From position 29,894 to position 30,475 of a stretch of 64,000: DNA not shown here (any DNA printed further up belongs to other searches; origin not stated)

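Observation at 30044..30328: Phage early protein carrying a close copy of the EF-Ts N-terminal (EF-Tu-contacting) domain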

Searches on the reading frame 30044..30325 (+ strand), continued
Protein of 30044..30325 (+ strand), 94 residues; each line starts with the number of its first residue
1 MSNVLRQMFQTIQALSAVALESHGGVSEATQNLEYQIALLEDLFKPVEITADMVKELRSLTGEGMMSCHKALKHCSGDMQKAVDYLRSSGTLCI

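Call 37: predict_structure(alignment_id=A2)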
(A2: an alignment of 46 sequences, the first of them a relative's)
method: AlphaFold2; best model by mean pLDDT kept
length: 94 residues; sequences in the alignment: 46
mean_pLDDT: 87.5   pTM: 0.62
mean pLDDT of the five models: 87.5, 87.4, 86.7, 85.8, 85.8
residues with pLDDT >= 90: 55; 70-90: 32; 50-70: 5; < 50: 2
segments of 3 or more residues with pLDDT < 50: none
pLDDT, mean of each block of 10 residues (from residue 1): 86 92 84 93 88 95 91 91 84 48
secondary structure, 60 per line:
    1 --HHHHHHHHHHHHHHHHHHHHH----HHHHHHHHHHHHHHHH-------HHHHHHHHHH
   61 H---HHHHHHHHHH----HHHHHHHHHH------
elements in order: H3-23 H28-43 H51-61 H65-74 H79-88

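Call 40: fold_search(model_id=the predicted structure, library=pdb)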
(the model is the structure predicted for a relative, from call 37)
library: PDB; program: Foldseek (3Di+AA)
matches with E <= 10: 144; with E <= 0.001: 0
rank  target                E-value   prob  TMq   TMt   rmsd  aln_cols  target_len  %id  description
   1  9a75_A                9.7e-03  1.00  0.46  0.15   0.6        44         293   59  Integrative model of EFTS-ASPA by crosslinking MS and deep learning (released 2024-09-18)
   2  4pc1_D                1.5e-02  1.00  0.46  0.16   1.7        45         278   53  Elongation Factor Tu:Ts complex with a bound phosphate (released 2015-05-06)
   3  4pc3_C                1.5e-02  1.00  0.45  0.16   1.8        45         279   53  Elongation factor Tu:Ts complex with partially bound GDP (released 2015-05-06)
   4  4pc7_C                1.5e-02  1.00  0.44  0.16   1.3        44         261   55  Elongation factor Tu:Ts complex in a near GTP conformation. (released 2015-05-06)
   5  4pc6_C                1.7e-02  1.00  0.44  0.15   1.7        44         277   52  Elongation factor Tu:Ts complex with bound GDPNP (released 2015-05-06)
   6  3agp                  2.5e-02  1.00  0.45  0.04   2.2        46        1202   52  Structure of viral polymerase form I (released 2010-09-01)
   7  1efu_B                2.6e-02  1.00  0.45  0.16   1.9        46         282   52  ELONGATION FACTOR COMPLEX EF-TU/EF-TS FROM ESCHERICHIA COLI (released 1997-01-11)
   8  4q7j_A                2.9e-02  1.00  0.43  0.15   0.7        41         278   54  Complex structure of viral RNA polymerase (released 2014-08-27)
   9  7vmx_A                3.1e-02  1.00  0.45  0.17   1.0        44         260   50  The Crystal Structure of EF-Tu and EF-Ts complex from Mycobacterium tuberculosis (released 2022-10-12)
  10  3mmp_A                3.3e-02  1.00  0.45  0.07   1.7        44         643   52  Structure of the Qb replicase, an RNA-dependent RNA polymerase consisting of viral and host proteins (released 2010-06-09)
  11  4pc1_C                5.6e-02  1.00  0.45  0.16   1.9        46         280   52  Elongation Factor Tu:Ts complex with a bound phosphate (released 2015-05-06)
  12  4r71_C                6.6e-02  1.00  0.46  0.07   0.8        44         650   55  Structure of the Qbeta holoenzyme complex in the P1211 crystal form (released 2015-09-23)
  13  2cp9_MODEL_1_A        6.6e-02  1.00  0.44  0.63   1.1        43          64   30  Solution structure of RSGI RUH-042, a UBA domain from human mitochondrial elongation factor Ts (released 2005-11-19)
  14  4q7j_E                6.6e-02  1.00  0.42  0.15   2.0        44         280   52  Complex structure of viral RNA polymerase (released 2014-08-27)
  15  1tr8_A                2.0e-01  1.00  0.41  0.42   1.0        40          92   28  Crystal Structure of archaeal Nascent Polypeptide-associated Complex (aeNAC) (released 2005-02-01)
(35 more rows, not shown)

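Call 46: find_related_loci(query=A1, collection=genome_contigs, flank=6000)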
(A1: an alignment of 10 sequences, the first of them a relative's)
Query A1 (94 aa) in genome_contigs; peptide patterns used: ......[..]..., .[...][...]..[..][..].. (x = any residue, [..] = any of these).
600 stretches matched a pattern (row limit reached: there are more); 523 encode a relative of the query (tblastn E <= 1e-3); the best 80 are kept; 80 distinct loci.
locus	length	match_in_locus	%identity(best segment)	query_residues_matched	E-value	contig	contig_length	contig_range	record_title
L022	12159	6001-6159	53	40-92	1e-13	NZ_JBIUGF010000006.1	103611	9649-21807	Pseudomonas caricapapayae strain ACP-7 NODE_6_length_103611_cov_46.625304, whole genome shotgun sequence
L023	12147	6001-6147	57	44-92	3e-13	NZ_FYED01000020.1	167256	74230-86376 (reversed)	Pseudomonas sp. Irchel 3A7 isolate Pseudomonas sp. Irchel 3A7, whole genome shotgun sequence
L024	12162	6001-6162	56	39-92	4e-15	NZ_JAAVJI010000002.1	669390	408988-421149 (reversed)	Pseudomonas quercus strain hsmgli-8 Scaffold2, whole genome shotgun sequence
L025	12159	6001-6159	53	40-92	1e-13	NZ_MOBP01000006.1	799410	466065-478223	Pseudomonas frederiksbergensis strain 39A2 39A2_contig_6, whole genome shotgun sequence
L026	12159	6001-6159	53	40-92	1e-13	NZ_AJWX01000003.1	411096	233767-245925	Pseudomonas sp. M47T1 contig03, whole genome shotgun sequence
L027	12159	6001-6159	53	40-92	1e-13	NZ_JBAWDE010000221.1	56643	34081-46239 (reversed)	MAG: Pseudomonas sp. isolate MFD05389_ilm_asm_bin14 k127_39460, whole genome shotgun sequence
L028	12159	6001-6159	53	40-92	1e-13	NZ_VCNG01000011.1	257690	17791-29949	Pseudomonas sp. ICMP22404 contig00011, whole genome shotgun sequence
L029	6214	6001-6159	53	40-92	5e-15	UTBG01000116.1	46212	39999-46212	Pseudomonas sp. 286 isolate p11.D4 genome assembly, contig: 116, whole genome shotgun sequence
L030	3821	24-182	53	40-92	5e-15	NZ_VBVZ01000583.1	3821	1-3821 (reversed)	Pseudomonas edaphica strain RD25 NODE_583_length_3821_cov_2.82675, whole genome shotgun sequence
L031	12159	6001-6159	53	40-92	1e-13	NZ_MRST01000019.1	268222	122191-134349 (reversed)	Pseudomonas fluorescens strain EK007-RG4 NODE_9_length_268222_cov_82.5625_ID_17, whole genome shotgun sequence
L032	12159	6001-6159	53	40-92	1e-13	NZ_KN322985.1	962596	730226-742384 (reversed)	Pseudomonas mediterranea CFBP 5447 scaffold34, whole genome shotgun sequence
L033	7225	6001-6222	46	14-92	1e-13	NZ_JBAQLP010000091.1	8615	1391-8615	MAG: Pseudomonas sp. isolate MFD12076_ilm_asm_bin11 k127_48753, whole genome shotgun sequence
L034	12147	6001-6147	57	44-92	1e-13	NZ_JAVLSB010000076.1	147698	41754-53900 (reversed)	Pseudomonas sp. SZMC_28357 Contig_76_495.051, whole genome shotgun sequence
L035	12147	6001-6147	57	44-92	7e-15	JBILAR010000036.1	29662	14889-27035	MAG: Pseudomonas sp. isolate ME2016-05-16_3300042935_group7_bin125 Rohwer_bin2455_scaffold_666_c1, whole genome shotgun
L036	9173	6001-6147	57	44-92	6e-15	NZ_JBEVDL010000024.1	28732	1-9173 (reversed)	MAG: Pseudomonas sp. isolate T2R1BO.metabat2.184 T2R1BO.metabat2.184_k133_18453852, whole genome shotgun sequence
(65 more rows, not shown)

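Call 50: fold_search(model_id=the predicted structure, library=viral)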
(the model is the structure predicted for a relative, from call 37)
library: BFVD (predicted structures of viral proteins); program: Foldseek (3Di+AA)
matches with E <= 10: 80; with E <= 0.001: 1
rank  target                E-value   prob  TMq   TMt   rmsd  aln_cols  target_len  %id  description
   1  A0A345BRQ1            3.4e-05  1.00  0.61  0.66   3.4        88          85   33  (no name in the UniProt tables at hand)
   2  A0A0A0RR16            6.9e-02  0.98  0.39  0.41  10.5        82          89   20  (no name in the UniProt tables at hand)
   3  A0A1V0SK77            1.0e-01  0.98  0.44  0.31  11.4        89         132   18  Transcription factor [Klosneuvirus KNV1]
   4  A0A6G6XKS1            1.5e-01  1.00  0.42  0.21   3.9        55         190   29  (no name in the UniProt tables at hand)
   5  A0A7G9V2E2            2.6e-01  0.89  0.41  0.30  10.0        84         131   23  Peptide chain release factor 1 [Pseudomonas phage phiPsa347]
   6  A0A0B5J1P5            2.9e-01  1.00  0.39  0.20   0.6        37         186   22  Ring u-box domain-containing protein [Pandoravirus inopinatum]
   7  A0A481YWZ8            3.9e-01  0.98  0.39  0.72   2.7        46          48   20  Nascent polypeptide-associated complex subunit alpha-like UBA domain-containing protein [Marseillevirus LCMAC103]
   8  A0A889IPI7            4.2e-01  0.98  0.39  0.32   2.2        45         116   24  (no name in the UniProt tables at hand)
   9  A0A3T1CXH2            4.4e-01  0.69  0.39  0.17  12.2        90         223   19  UBA-like domain-containing protein [Acanthamoeba castellanii medusavirus J1]
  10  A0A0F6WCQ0            4.7e-01  0.96  0.39  0.59   4.5        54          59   33  Elongation factor Ts-like protein [Sinorhizobium phage phiN3]
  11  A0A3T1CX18            5.3e-01  0.99  0.42  0.31   2.2        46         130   17  Uncharacterized protein [Acanthamoeba castellanii medusavirus J1]
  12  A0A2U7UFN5            5.6e-01  1.00  0.39  0.08   0.6        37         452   22  Ring domain containing protein [Pandoravirus macleodensis]
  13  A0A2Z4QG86            5.6e-01  0.84  0.34  0.25   9.8        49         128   26  (no name in the UniProt tables at hand)
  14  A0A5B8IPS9            6.3e-01  1.00  0.40  0.20   0.8        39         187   15  Uncharacterized protein [Mimiviridae sp. ChoanoV1]
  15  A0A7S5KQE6            6.3e-01  0.84  0.34  0.19   9.0        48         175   27  (no name in the UniProt tables at hand)
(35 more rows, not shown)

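Call 51: search_dna_similar(query=P0033, collection=phages, mode=protein, max_evalue=0.1, max_rows=40)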
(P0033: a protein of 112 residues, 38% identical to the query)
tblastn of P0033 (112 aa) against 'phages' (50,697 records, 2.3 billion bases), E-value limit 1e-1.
Records with a match: 10; places in all: 10; records where one place covers at least 80% of the query: 0.
Best place of each record, by identity: <60% 10.
By first word of the organism name: Acinetobacter 2; Ralstonia 2; Salmonella 1; Listeria 1; Bacteriophage 1; Enterococcus 1; Staphylococcus 1; Pseudomonas 1.
By host as written in the record: - 5; Homo sapiens 1; Listeria monocytogenes 1; Enterococcus faecalis 1; Staphylococcus aureus 1; Pseudomonas aeruginosa 1.
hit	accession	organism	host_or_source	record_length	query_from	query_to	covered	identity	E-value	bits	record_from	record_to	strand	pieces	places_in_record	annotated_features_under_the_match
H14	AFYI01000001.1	Salmonella enterica subsp. enterica serovar Infantis str. ...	Homo sapiens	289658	53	98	41%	54.3%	1e-5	48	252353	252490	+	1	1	translation elongation factor Ts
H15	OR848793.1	Listeria phage LM 4-14-1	Listeria monocytogenes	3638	53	108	50%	44.6%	9e-5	45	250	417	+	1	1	record has no annotation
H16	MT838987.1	Bacteriophage sp.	human fecal samples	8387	54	96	38%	55.8%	3e-6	49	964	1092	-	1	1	record has no annotation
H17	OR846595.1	Enterococcus phage Efs 1-1-1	Enterococcus faecalis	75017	53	108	50%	42.9%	5e-5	46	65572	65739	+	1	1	record has no annotation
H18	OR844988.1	Staphylococcus phage SA 1306 Kay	Staphylococcus aureus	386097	53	93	37%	51.2%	2e-5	47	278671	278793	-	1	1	record has no annotation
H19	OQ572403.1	Pseudomonas phage Y1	Pseudomonas aeruginosa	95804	53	93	37%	51.2%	5e-4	43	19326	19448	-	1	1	record has no annotation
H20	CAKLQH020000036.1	Acinetobacter phage MD-2021a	not known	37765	54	97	39%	47.7%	8e-4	43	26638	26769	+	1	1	tsf: elongation factor Ts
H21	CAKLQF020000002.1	Acinetobacter phage MD-2021a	not known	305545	54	97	39%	47.7%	8e-4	43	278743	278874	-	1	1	tsf: elongation factor Ts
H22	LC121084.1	Ralstonia phage RSP15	-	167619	55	92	34%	52.6%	9e-2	37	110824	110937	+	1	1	none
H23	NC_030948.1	Ralstonia phage RSP15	-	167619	55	92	34%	52.6%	9e-2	37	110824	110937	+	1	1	none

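Call 53: get_annotated_region(hit=H23, flank=5000)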
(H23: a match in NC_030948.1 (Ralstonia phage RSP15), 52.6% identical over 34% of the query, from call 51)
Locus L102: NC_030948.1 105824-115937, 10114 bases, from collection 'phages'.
description: Ralstonia phage RSP15 DNA, complete genome.
organism: Ralstonia phage RSP15 (NCBI taxid 1785960)
taxonomy: Viruses; Duplodnaviria; Heunggongvirae; Uroviricota; Caudoviricetes; Ackermannviridae
host: -; source: -; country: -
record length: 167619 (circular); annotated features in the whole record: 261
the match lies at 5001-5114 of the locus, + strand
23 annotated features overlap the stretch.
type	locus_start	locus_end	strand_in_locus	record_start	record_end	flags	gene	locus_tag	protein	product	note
CDS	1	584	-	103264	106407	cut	-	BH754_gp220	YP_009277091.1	hypothetical protein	ORF128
CDS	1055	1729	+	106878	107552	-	-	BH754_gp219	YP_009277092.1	DNA polymerase processivity factor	ORF129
CDS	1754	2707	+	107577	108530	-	-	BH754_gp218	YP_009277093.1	clamp loader of DNA polymerase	ORF130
CDS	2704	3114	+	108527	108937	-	-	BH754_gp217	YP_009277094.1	clamp loader of DNA polymerase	ORF131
CDS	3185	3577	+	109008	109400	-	-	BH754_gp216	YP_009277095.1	translation repressor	ORF132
CDS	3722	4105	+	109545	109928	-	-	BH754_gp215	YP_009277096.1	endolysin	ORF133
CDS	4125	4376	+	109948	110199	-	-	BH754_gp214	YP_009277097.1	FmdB-like transcriptional regulator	ORF134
CDS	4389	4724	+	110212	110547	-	-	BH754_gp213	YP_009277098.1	hypothetical protein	ORF135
CDS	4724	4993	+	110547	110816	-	-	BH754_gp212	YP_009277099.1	hypothetical protein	ORF136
CDS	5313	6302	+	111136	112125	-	-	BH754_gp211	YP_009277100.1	single strand DNA binding protein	ORF137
CDS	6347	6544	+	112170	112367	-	-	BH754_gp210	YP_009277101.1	hypothetical protein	ORF138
CDS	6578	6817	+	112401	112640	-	-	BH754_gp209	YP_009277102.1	hypothetical protein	ORF139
CDS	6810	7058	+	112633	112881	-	-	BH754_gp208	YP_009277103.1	hypothetical protein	ORF140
CDS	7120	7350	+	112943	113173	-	-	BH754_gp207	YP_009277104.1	hypothetical protein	ORF141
CDS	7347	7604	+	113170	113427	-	-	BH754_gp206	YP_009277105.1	hypothetical protein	ORF142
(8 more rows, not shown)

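Call 55: search_protein_families(library=pfam, proteins=[L012:5450-5998:+, P0033, P0044, P0030, P0019], max_evalue=0.1)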
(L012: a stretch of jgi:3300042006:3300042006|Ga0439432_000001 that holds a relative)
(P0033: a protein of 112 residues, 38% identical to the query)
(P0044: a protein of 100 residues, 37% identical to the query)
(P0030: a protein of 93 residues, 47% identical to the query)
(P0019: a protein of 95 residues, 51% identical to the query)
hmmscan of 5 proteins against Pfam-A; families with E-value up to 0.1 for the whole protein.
L012:5450-5998:+ (183 aa): 3 families
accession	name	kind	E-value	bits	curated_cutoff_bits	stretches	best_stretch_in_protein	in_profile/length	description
PF04286.17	DUF445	-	0.0012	19.2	33.8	1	49-175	125-235/368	Protein of unknown function (DUF445)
PF15346.11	ARGLU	-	0.054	13.8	27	1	139-183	3-48/149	Arginine and glutamate-rich 1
PF22240.1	ISP_coupler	-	0.068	14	27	0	31-85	65-118/126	Type ISP restriction-modification enzyme, coupler domain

P0033 (112 aa): 2 families
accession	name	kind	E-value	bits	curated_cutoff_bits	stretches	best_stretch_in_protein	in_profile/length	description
PF00627.37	UBA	-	0.0025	18.1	22.4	1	73-92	18-37/37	UBA/TS-N domain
PF25025.1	EF-Ts_N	-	0.0032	17.8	33.2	1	59-92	16-50/60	Elongation factor Ts, mitochondrial, N-terminal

P0044 (100 aa): 0 families

P0030 (93 aa): 5 families
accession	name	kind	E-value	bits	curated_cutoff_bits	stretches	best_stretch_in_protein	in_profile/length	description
PF00627.37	UBA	-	0.0003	21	22.4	1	66-85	18-37/37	UBA/TS-N domain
PF25025.1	EF-Ts_N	-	0.00096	19.5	33.2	1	51-86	15-51/60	Elongation factor Ts, mitochondrial, N-terminal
PF22566.2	UBA_8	-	0.0012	19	26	1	51-83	5-37/46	UBA-like domain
PF04043.20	PMEI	-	0.035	14.7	29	1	46-88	48-91/156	Plant invertase/pectin methylesterase inhibitor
PF23345.1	NUP160_helical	-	0.052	13.2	27.5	1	6-71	4-67/231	Nucleoporin NUP160, helical domain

P0019 (95 aa): 6 families
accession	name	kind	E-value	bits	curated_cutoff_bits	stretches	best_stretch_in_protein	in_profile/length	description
PF25025.1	EF-Ts_N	-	0.00041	20.7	33.2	1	53-83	15-46/60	Elongation factor Ts, mitochondrial, N-terminal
PF22566.2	UBA_8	-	0.00083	19.5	26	1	53-85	5-37/46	UBA-like domain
PF07541.17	EIF_2_alpha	-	0.0083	16.6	22.8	1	8-82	8-95/114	Eukaryotic translation initiation factor 2 alpha subunit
PF20077.4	CcmD_alt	-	0.05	14.1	23.5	0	66-94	6-33/61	CcmD family protein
PF06180.16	CbiK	-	0.075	12.8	26.2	1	20-74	77-132/262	Cobalt chelatase (CbiK)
PF03943.19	TAP_C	-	0.088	12.8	21.3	0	53-85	1-33/49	TAP C-terminal domain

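Call 56: search_solved_structures(query=A2, max_evalue=1, show_alignments=1)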
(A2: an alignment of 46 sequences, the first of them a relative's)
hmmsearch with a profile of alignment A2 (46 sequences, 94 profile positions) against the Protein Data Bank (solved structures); distinct sequences matched with E-value up to 1: 25.
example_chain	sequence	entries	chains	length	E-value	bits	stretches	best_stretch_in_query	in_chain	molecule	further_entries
1efu_B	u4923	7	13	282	2.3e-15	59.8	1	50-94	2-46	ELONGATION FACTOR TS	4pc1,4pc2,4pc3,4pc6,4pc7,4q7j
3mmp_A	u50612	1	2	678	1.8e-14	56.9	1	49-94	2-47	Elongation factor Tu 2, Elongation factor Ts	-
4r71_A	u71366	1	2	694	1.9e-14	56.8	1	49-94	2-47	Elongation factor Ts, Elongation factor Tu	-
3agp_A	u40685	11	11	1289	5.9e-14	55.3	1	49-94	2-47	Elongation factor Ts, Elongation factor Tu, LINKER, Q beta replicase | Elongation factor Ts, Elongation factor Tu 1, LINKER, Q beta replicase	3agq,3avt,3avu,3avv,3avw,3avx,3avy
7vmx_A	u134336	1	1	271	7.7e-13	51.7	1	50-92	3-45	Elongation factor Ts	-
1aip_C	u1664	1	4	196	1.3e-07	34.9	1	53-93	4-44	ELONGATION FACTOR TS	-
2cp9_A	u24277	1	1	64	1.8e-06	31.3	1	54-91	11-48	Elongation factor Ts, mitochondrial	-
1xb2_B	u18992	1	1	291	4.4e-06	30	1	54-91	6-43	Elongation factor Ts, mitochondrial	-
1wj7_A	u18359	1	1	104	0.0031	20.9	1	36-88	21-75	Hypothetical protein (RSGI RUH-015)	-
5zuv_A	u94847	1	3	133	0.28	14.6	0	5-50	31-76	Spike glycoprotein,Spike glycoprotein,inhibitor EK1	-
4dvz_A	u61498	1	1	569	0.29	14.6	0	14-54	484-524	Cytotoxicity-associated immunodominant antigen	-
2jqq_A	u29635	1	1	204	0.29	14.6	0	6-54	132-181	Conserved oligomeric Golgi complex subunit 2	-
3vjf_A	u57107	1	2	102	0.31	14.5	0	9-49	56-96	WA20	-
5fzr_A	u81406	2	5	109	0.34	14.4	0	73-91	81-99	DESIGNED TPR PROTEIN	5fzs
3pp5_A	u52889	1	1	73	0.35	14.3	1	3-58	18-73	Brk1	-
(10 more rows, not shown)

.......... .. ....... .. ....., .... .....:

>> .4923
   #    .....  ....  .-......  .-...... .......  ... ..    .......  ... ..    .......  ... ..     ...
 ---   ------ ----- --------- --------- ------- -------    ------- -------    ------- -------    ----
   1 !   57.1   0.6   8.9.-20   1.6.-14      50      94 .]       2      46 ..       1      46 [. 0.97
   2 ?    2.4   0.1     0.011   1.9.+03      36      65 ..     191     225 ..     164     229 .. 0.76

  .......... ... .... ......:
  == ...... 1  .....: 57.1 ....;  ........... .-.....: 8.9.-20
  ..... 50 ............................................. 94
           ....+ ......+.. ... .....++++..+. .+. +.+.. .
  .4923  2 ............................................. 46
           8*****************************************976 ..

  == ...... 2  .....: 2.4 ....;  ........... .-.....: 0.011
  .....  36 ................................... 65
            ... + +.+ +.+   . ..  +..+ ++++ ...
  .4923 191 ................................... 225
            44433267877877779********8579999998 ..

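Call 57: search_protein_families(library=ncbifam, proteins=[window:30044-30325:+], max_evalue=0.1)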
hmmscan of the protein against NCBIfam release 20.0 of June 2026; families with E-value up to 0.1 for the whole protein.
window:30044-30325:+ (94 aa): 1 family
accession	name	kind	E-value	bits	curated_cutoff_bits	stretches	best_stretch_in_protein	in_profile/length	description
TIGR00116.1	tsf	equivalog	2.4e-13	49.9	104.05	1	48-91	3-46/293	translation elongation factor Ts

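Call 63: find_encoding_contigs(protein=P0043, flank=4000, max_places=1)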
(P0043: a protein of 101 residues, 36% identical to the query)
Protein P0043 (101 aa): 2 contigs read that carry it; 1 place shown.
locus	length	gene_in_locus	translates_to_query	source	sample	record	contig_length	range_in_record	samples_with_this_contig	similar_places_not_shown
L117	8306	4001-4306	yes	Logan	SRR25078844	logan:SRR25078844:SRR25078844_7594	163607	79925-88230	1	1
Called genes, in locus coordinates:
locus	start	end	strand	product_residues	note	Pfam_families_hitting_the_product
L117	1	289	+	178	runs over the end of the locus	-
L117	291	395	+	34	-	-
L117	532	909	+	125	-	-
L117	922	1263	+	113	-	-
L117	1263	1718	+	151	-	PF04448:DUF551 (weak)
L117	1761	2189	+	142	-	-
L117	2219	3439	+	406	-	PF01139:RtcB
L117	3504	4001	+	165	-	-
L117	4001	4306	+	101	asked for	-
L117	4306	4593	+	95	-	-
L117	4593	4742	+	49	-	-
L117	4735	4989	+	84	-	-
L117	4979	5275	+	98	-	-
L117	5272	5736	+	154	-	-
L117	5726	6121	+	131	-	-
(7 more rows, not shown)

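Call 64: find_encoding_contigs(protein=P0039, flank=4000, max_places=1)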
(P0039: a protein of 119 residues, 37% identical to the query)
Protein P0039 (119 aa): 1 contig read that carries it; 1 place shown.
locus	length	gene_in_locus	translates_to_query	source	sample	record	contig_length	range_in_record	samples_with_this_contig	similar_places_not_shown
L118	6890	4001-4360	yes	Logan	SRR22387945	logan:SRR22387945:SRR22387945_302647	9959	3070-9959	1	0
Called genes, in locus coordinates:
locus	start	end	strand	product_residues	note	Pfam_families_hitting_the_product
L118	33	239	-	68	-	-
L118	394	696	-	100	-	-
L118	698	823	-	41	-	-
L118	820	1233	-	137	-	-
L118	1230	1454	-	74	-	-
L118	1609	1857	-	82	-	-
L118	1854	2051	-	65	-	-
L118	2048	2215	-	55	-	-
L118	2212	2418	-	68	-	-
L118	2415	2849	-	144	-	-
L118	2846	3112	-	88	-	-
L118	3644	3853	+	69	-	-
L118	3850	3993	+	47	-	-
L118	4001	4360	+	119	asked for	PF25025:EF-Ts_N (weak)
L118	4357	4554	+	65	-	-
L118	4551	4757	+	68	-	-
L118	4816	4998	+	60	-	-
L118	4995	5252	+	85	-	-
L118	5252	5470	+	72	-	PF23858:DUF7220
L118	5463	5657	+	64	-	-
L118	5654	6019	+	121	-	-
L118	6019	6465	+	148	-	-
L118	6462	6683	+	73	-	-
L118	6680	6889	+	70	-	?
